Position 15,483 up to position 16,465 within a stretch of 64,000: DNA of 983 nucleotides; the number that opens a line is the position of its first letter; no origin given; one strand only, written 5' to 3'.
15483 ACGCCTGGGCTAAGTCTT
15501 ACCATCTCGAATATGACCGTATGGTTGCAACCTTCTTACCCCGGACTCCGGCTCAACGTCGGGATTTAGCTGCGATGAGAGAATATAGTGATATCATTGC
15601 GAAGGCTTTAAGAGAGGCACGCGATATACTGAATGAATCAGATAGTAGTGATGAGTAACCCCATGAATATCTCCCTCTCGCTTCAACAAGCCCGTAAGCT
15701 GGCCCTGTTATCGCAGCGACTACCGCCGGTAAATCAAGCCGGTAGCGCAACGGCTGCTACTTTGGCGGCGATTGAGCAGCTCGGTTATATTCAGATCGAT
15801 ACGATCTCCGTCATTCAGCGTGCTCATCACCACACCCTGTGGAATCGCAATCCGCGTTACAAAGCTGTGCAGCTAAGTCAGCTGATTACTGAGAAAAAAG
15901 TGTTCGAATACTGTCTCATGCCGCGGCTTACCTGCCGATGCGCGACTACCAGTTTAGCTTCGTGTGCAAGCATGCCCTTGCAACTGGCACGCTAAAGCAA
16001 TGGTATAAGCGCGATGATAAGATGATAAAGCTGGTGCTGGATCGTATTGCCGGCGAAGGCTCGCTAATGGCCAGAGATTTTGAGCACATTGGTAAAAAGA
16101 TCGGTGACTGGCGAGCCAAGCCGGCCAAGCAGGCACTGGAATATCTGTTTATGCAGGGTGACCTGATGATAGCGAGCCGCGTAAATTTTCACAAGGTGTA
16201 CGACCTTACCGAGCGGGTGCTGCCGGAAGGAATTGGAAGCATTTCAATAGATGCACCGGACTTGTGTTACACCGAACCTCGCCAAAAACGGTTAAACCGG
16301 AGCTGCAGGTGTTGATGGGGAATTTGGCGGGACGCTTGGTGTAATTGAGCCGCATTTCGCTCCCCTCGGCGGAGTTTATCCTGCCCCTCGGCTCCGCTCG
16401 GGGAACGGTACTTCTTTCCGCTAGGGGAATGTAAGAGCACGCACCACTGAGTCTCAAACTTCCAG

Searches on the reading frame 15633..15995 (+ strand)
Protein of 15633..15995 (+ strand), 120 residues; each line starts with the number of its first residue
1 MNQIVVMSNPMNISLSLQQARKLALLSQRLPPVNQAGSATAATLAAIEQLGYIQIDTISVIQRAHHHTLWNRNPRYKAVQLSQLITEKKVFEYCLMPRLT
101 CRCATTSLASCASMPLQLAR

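Call 10: search_protein_families(library=pfam, proteins=[window:15633-15995:+], max_evalue=0.001)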
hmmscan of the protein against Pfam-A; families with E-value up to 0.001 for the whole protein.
window:15633-15995:+ (120 aa): 1 family
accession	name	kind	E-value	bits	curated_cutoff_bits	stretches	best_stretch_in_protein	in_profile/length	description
PF06224.18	AlkZ-like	-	2.3e-09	37.8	25.9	1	47-96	1-46/329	DNA glycosylase AlkZ-like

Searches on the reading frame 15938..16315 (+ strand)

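Call 10: search_protein_families(library=pfam, proteins=[window:15938-16315:+], max_evalue=0.001)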
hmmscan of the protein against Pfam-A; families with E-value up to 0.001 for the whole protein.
window:15938-16315:+ (125 aa): 1 family
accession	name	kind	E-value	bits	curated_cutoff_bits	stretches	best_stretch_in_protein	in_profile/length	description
PF06224.18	AlkZ-like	-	2.8e-13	50.6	25.9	1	20-105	78-165/329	DNA glycosylase AlkZ-like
